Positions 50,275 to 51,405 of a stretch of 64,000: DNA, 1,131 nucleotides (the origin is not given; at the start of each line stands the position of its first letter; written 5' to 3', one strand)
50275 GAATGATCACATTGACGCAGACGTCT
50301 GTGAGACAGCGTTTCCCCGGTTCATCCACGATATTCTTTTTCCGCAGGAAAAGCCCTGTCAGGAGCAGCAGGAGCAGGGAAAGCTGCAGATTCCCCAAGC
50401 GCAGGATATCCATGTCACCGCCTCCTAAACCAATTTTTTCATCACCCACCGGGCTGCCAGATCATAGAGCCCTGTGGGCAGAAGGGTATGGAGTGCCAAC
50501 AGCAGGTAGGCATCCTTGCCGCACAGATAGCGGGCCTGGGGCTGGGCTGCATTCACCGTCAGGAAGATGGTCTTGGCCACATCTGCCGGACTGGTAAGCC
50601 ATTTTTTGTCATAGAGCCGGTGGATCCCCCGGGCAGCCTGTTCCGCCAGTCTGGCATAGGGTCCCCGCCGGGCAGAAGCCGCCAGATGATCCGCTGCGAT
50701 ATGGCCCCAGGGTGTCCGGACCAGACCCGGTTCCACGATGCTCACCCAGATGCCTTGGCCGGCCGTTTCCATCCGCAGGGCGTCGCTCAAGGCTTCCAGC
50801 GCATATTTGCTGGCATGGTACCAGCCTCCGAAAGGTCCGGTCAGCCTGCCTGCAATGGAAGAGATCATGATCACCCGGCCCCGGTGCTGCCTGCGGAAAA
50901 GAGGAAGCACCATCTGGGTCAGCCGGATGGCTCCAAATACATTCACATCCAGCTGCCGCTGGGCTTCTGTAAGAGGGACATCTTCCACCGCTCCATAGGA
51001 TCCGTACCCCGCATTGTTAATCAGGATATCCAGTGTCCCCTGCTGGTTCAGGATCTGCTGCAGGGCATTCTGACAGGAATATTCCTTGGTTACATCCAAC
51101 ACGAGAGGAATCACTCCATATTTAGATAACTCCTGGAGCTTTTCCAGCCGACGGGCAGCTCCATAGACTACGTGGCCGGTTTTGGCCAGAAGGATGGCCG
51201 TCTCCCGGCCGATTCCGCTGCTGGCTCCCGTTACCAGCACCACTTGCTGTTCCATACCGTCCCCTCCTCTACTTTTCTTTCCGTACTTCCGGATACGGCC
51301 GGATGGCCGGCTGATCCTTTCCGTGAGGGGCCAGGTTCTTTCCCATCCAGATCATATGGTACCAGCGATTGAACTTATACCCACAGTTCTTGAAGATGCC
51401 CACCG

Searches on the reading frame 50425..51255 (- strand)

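Call 7: search_protein_families(library=pfam, proteins=[window:50425-51255:-], max_evalue=0.01)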
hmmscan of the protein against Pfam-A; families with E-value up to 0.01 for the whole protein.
window:50425-51255:- (276 aa): 6 families
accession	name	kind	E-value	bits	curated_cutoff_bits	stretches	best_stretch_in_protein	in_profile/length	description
PF00106.31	adh_short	-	4.6e-47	160.5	26.6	1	4-183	1-186/195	short chain dehydrogenase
PF13561.12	adh_short_C2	-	7.3e-34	117.8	27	1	10-204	1-204/236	Enoyl-(Acyl carrier protein) reductase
PF08659.16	KR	-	1.9e-10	41.4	22.6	1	6-161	3-164/180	KR domain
PF01370.27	Epimerase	-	6e-06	26.3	20.9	1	6-161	1-157/240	NAD dependent epimerase/dehydratase family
PF08643.16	DUF1776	-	3.5e-05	23.8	25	1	3-177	3-197/294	Fungal family of unknown function (DUF1776)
PF13460.12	NAD_binding_10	-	3.9e-05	24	27.2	1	10-161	1-129/184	NAD(P)H-binding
